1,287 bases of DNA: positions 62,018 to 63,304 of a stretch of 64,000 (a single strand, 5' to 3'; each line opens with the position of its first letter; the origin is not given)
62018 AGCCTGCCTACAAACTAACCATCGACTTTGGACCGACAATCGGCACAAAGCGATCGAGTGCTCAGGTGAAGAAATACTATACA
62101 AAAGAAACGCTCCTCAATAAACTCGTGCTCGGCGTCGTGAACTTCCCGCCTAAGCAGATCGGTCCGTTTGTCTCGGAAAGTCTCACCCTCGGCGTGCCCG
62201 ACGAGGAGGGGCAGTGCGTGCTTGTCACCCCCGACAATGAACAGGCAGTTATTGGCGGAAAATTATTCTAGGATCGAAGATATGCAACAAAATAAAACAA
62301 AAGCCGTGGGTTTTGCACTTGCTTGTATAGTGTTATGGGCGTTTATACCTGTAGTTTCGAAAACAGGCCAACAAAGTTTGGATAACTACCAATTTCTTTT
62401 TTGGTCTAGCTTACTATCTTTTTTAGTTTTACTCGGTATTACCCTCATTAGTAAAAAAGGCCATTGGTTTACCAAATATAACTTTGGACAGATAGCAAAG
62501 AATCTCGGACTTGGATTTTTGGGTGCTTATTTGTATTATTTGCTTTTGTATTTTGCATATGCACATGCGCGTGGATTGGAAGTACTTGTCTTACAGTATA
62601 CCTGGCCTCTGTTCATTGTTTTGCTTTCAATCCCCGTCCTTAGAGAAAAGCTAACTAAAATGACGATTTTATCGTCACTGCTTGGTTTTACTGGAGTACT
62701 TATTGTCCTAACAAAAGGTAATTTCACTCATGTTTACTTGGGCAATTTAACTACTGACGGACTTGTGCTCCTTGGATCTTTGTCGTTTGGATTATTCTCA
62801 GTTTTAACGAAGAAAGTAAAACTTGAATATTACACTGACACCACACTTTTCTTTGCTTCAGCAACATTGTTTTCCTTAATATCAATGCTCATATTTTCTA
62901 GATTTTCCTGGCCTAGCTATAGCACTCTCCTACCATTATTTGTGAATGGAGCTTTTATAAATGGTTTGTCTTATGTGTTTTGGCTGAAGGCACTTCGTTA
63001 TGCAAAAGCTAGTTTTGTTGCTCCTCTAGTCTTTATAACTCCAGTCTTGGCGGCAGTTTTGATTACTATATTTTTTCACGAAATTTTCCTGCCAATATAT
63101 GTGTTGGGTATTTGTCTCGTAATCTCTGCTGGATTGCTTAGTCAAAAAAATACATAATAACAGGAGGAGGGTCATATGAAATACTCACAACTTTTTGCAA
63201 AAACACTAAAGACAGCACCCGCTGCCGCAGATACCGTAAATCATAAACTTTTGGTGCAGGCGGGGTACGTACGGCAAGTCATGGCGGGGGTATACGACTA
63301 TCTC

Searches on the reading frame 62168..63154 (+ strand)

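Call 53: search_protein_families(library=pfam, proteins=[window:62168-63154:+], max_evalue=0.001)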
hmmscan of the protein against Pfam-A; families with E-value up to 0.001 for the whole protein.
window:62168-63154:+ (329 aa): 1 family
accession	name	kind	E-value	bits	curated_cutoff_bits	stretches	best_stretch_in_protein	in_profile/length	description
PF00892.27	EamA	-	4.4e-31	108.4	28.2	2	45-181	2-134/135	EamA-like transporter family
